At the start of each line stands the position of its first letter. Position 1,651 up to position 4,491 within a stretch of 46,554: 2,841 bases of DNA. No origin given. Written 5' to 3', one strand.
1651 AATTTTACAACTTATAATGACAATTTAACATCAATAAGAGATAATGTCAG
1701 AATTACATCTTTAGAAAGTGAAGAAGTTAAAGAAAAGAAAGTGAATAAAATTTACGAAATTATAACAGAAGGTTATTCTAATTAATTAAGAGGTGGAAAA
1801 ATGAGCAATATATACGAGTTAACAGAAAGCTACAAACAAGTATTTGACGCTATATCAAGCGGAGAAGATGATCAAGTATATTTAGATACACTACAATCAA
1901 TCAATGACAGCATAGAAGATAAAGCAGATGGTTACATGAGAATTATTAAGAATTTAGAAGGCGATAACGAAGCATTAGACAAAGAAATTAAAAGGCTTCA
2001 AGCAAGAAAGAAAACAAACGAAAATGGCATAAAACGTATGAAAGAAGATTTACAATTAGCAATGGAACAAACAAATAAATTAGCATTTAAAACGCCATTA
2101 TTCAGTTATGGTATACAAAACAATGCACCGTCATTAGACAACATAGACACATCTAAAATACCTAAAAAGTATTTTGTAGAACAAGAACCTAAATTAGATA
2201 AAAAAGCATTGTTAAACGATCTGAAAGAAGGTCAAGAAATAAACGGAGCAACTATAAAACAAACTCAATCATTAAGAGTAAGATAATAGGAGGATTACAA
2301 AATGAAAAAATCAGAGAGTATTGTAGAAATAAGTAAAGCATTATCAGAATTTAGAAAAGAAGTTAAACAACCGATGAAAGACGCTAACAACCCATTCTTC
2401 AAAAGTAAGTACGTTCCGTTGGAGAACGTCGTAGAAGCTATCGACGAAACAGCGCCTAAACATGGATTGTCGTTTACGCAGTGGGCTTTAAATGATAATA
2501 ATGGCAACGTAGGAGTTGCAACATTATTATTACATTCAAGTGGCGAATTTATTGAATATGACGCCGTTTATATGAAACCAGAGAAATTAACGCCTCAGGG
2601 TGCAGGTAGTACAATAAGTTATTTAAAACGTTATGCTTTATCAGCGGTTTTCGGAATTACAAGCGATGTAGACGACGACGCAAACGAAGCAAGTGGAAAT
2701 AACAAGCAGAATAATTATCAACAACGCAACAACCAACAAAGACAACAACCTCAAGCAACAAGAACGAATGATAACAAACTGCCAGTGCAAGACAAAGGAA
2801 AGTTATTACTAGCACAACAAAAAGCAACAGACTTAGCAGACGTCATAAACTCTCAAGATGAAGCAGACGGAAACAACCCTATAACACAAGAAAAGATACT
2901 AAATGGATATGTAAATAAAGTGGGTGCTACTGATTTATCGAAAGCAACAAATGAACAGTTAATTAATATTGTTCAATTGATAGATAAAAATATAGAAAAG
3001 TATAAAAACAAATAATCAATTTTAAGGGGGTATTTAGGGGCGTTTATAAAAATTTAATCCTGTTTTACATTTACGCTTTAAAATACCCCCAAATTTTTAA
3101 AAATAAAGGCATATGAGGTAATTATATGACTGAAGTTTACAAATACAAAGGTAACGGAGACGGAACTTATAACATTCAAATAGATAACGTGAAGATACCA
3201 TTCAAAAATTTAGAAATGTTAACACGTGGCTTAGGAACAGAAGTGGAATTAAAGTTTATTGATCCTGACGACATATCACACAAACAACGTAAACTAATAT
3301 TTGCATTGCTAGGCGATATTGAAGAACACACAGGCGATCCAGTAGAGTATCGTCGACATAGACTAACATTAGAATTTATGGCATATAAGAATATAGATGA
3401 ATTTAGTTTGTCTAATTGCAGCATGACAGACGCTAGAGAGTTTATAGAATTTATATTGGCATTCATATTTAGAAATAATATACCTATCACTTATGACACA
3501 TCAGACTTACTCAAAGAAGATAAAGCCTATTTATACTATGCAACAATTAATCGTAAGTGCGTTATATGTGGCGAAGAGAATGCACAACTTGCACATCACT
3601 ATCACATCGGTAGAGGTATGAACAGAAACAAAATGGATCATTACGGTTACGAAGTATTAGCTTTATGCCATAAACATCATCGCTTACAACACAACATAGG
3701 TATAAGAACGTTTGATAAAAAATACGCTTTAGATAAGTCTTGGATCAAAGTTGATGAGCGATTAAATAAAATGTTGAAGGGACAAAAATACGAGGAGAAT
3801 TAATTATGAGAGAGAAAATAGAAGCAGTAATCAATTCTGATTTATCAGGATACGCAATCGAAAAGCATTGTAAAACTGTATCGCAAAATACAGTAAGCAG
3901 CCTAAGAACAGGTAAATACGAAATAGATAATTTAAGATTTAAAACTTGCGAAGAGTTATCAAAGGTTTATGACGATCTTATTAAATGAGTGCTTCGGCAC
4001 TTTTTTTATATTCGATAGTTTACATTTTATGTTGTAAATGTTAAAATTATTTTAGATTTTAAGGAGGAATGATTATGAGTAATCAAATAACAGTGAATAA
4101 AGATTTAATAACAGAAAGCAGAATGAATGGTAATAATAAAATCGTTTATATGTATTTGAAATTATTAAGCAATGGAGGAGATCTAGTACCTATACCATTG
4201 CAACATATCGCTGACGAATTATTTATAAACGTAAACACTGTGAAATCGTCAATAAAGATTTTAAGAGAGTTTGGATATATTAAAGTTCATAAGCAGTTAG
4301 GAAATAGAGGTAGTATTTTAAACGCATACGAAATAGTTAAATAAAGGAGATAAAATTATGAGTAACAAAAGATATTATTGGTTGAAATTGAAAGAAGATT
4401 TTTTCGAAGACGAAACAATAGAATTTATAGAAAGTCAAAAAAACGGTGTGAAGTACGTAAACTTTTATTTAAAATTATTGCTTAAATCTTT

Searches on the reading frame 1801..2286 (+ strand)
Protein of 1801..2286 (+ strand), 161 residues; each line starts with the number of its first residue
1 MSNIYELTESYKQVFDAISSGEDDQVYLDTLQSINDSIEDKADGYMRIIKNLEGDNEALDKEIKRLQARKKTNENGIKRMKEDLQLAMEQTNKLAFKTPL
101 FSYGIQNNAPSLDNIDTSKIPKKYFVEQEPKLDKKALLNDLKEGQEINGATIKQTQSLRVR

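Call 34: find_encoding_contigs(protein=window:1801-2286:+, flank=10000, max_places=10)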
Protein window:1801-2286:+ (161 aa): 23 contigs read that carry it; 10 places shown.
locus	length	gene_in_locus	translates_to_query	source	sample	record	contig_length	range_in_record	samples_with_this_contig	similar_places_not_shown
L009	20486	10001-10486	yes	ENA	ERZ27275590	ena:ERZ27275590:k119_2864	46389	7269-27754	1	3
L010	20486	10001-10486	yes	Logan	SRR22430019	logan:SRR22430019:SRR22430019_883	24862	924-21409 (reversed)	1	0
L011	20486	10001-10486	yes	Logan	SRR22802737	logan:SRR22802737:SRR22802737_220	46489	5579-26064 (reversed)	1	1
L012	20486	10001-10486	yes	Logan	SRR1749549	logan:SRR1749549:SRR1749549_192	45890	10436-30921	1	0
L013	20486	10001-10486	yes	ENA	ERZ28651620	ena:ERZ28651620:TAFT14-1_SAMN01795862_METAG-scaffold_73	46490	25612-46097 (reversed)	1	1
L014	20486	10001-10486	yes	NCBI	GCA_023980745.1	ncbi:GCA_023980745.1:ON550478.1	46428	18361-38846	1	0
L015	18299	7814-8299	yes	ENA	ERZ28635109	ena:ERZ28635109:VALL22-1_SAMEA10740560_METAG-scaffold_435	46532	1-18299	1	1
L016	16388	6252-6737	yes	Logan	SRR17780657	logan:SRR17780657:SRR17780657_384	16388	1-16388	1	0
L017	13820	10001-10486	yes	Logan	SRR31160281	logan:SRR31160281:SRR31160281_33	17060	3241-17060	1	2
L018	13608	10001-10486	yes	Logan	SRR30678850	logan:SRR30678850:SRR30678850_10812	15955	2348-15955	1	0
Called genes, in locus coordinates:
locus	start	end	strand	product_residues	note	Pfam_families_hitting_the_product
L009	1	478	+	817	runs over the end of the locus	PF18994:Prophage_tailD1, PF18013:Phage_lysozyme2, PF01551:Peptidase_M23, PF06605:Prophage_tail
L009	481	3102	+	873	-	PF12708:Pect-lyase_RHGA_epim, PF11962:Peptidase_G2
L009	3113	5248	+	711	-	PF10651:BppU_N, PF27308:XkdV_N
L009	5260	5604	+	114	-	PF27183:Phage_YomQ_N (weak)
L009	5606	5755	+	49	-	PF09693:Phage_XkdX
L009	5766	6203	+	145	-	-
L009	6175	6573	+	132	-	-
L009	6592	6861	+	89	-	PF04688:Holin_SPP1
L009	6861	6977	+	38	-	-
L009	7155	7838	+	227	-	-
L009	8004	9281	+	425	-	PF05257:CHAP (weak), PF01520:Amidase_3, PF25606:SH3b_P2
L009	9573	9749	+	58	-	PF06900:DUF1270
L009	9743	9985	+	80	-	-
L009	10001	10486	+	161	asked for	PF05565:Sipho_Gp157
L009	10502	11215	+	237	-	PF04404:ERF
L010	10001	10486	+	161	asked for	PF05565:Sipho_Gp157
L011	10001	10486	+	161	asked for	PF05565:Sipho_Gp157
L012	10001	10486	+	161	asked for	PF05565:Sipho_Gp157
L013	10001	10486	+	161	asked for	PF05565:Sipho_Gp157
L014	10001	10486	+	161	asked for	PF05565:Sipho_Gp157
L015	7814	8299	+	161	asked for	PF05565:Sipho_Gp157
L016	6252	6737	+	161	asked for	PF05565:Sipho_Gp157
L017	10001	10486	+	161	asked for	PF05565:Sipho_Gp157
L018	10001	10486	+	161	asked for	PF05565:Sipho_Gp157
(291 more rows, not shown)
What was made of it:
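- On Lacachita/CUB-EPI_14/Sazerac genus of S. epidermidis siphoviruses: Gene order is the same over 20 kb in the contigs of call 34, one of which is Sazerac itself.
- Closest known: Staphylococcus phages Sazerac. Different: The number of HNH endonuclease genes varies between genomes (call 34).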

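Call 41: find_related_loci(query=window:1801-2283:+, collection=viral_contigs, flank=6000)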
Query window:1801-2283:+ (161 aa) in viral_contigs; peptide patterns used: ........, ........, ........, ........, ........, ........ (x = any residue, [..] = any of these).
8 stretches matched a pattern, but none encodes a relative of the query by tblastn (E <= 1e-3).
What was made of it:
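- Tried and rejected: A single-protein query found no relatives (call 41).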

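Call 56: find_related_loci(query=A3, collection=genome_contigs, flank=8000)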
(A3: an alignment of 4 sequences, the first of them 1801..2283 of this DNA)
Query A3 (161 aa) in genome_contigs; peptide patterns used: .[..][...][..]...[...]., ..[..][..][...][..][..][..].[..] (x = any residue, [..] = any of these).
51 stretches matched a pattern; 6 encode a relative of the query (tblastn E <= 1e-3); 6 distinct loci.
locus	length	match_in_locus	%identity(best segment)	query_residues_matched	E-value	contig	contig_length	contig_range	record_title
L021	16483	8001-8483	61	1-161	6e-62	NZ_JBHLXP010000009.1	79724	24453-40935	Rheinheimera tilapiae strain KCTC 23315 platanus_K_default_17, whole genome shotgun sequence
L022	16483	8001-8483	60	1-161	4e-61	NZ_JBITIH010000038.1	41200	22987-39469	Micromonospora sp. NPDC050417 NPDC050417_58_G12.ctg-0038, whole genome shotgun sequence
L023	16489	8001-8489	56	1-161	2e-53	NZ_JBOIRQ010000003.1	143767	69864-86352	Staphylococcus caeli strain AS0241 contig00003, whole genome shotgun sequence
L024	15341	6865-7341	48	1-158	2e-42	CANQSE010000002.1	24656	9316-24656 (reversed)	MAG: uncultured Acetatifactor sp. isolate Lapin-021__bin33 genome assembly, contig: Lapin-021__NODE_2246_length_24656_co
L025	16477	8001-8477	40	1-161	2e-28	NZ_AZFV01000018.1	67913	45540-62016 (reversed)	Companilactobacillus nantensis DSM 16982 Scaffold18, whole genome shotgun sequence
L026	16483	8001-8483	60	1-161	4e-61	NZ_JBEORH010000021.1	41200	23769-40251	Nocardioides sp. NPDC127503 NPDC127503_77_D1.ctg-0021, whole genome shotgun sequence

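Call 60: search_protein_families(library=pfam, max_evalue=0.001, proteins=[L022:1145-2191:-, L022:2409-3563:-, L022:3781-4389:-, L022:4561-4770:+, L021:2966-4342:-, L021:5692-6000:-, L021:6168-6383:+, L021:6422-7159:+])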
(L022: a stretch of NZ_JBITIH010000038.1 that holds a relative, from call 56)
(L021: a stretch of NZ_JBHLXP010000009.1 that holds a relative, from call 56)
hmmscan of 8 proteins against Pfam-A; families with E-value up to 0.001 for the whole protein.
L022:1145-2191:- (349 aa): 4 families
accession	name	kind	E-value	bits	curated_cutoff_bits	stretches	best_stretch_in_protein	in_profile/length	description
PF00589.27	Phage_integrase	-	4.5e-19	69.3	27.1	1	180-338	23-171/172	Phage integrase family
PF14657.12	Arm-DNA-bind_4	-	1.4e-14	53.8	22.3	1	11-54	1-46/47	Arm DNA-binding domain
PF14659.12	Phage_int_SAM_3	-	2e-11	44.4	22.6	1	59-114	1-58/58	Phage integrase, N-terminal SAM-like domain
PF13102.12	Phage_int_SAM_5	-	3.9e-08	34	22.3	1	63-141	5-86/98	Phage integrase SAM-like domain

L022:2409-3563:- (385 aa): 1 family
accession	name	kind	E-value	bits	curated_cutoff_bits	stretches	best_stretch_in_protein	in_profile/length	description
PF09587.15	PGA_cap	-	1.1e-62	212.3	27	1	40-286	2-255/255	Bacterial capsule synthesis protein PGA_cap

L022:3781-4389:- (203 aa): 6 families
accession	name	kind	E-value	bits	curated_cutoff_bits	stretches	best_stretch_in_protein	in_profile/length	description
PF00717.28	Peptidase_S24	-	1.1e-27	96.5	23.3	1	79-197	1-116/116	Peptidase S24-like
PF01381.28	HTH_3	-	8.7e-13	48.5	23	1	5-60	1-55/55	Helix-turn-helix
PF13560.12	HTH_31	-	2.1e-08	34.8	27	1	6-57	7-58/64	Helix-turn-helix domain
PF12844.13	HTH_19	-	1.9e-05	24.9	30.2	1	5-61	4-59/64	Helix-turn-helix domain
PF13443.12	HTH_26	-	5e-05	23.9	22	1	6-64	3-61/63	Cro/C1-type HTH DNA-binding domain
PF13413.12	HTH_25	-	7.5e-05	22.9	24.6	0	6-43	3-40/62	Helix-turn-helix domain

L022:4561-4770:+ (70 aa): 0 families

L021:2966-4342:- (459 aa): 3 families
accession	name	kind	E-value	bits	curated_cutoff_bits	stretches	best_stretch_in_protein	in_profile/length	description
PF00239.26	Resolvase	-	4.5e-41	140.8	23.3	1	14-152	7-143/145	Resolvase, N terminal domain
PF07508.19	Recombinase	-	6.1e-21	75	21.1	1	173-259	2-102/102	Recombinase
PF13408.12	Zn_ribbon_recom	-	7e-05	23.6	25.3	1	271-313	2-37/58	Recombinase zinc beta ribbon domain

L021:5692-6000:- (103 aa): 5 families
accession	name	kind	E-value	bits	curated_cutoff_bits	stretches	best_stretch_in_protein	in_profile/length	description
PF13443.12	HTH_26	-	1.2e-12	48.3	22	1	6-67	1-62/63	Cro/C1-type HTH DNA-binding domain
PF01381.28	HTH_3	-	8.1e-12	45.4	23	1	7-62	1-55/55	Helix-turn-helix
PF12844.13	HTH_19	-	3.2e-09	37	30.2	1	4-63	1-59/64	Helix-turn-helix domain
PF13560.12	HTH_31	-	5.9e-07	30.2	27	1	3-60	2-59/64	Helix-turn-helix domain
PF13309.12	HTH_22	-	2.4e-05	24.7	29.6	0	13-35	39-61/63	HTH domain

L021:6168-6383:+ (72 aa): 1 family
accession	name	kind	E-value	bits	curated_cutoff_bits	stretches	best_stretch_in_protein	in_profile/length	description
PF05339.17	DUF739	-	5.2e-05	23.7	27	1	3-68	4-68/69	Protein of unknown function (DUF739)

L021:6422-7159:+ (246 aa): 2 families
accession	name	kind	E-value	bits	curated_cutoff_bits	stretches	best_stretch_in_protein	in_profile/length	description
PF02498.22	Bro-N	-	7.9e-21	74.9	25.6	1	14-108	2-96/96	BRO family, N-terminal domain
PF10552.14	ORF6C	-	1.1e-10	41.9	22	1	126-233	2-112/114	ORF6C domain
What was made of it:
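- Checked: Positive control: the same Pfam search finds integrase or serine recombinase and HTH_3+S24 repressors upstream of Gp157 in relatives (call 60).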

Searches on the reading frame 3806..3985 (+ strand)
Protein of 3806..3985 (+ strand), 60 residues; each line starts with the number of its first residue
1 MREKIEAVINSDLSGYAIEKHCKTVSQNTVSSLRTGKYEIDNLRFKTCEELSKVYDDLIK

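Call 29: search_protein_families(library=phrogs, max_evalue=0.001, proteins=[window:3806-3985:+])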
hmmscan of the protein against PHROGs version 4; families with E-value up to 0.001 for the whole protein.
window:3806-3985:+ (60 aa): 2 families
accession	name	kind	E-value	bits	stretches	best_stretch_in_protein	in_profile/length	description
phrog_1529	-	unknown function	2.3e-13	51.7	1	1-53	7-58/209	-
phrog_6831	-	transcription regulation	1.8e-05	25.7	1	3-58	9-61/68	transcriptional regulator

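Call 48: search_protein_families(library=ncbifam, max_evalue=0.01, proteins=[window:3806-3985:+])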
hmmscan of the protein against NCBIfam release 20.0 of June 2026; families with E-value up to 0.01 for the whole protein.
window:3806-3985:+ (60 aa): 0 families

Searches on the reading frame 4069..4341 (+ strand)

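Call 29: search_protein_families(library=phrogs, max_evalue=0.001, proteins=[window:4069-4341:+])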
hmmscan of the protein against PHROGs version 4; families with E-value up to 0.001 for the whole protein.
window:4069-4341:+ (91 aa): 8 families
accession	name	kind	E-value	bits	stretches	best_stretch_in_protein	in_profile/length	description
phrog_186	-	DNA, RNA and nucleotide metabolism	4.6e-09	37.4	1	9-85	25-106/308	DnaD-like helicase loader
phrog_428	-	DNA, RNA and nucleotide metabolism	4.7e-08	33.6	1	2-89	86-175/455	replication initiation protein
phrog_270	-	DNA, RNA and nucleotide metabolism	4.6e-07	30.5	1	10-89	36-115/383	replication initiation protein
phrog_8102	-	DNA, RNA and nucleotide metabolism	1.2e-05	25.6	1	9-87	22-104/337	replication initiation protein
phrog_391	-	DNA, RNA and nucleotide metabolism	1.6e-05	25.7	1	3-88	1-87/298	replication initiation O-like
phrog_26369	-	DNA, RNA and nucleotide metabolism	0.00032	20.8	1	19-72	57-111/347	replication initiation protein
phrog_8540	-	DNA, RNA and nucleotide metabolism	0.00035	21.8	1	16-89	12-85/196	replication initiation O-like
phrog_4221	-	DNA, RNA and nucleotide metabolism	0.00045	20.6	1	7-85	14-89/325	replication initiation protein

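Call 48: search_protein_families(library=ncbifam, max_evalue=0.01, proteins=[window:4069-4341:+])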
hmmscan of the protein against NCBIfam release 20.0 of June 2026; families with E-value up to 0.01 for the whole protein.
window:4069-4341:+ (91 aa): 0 families
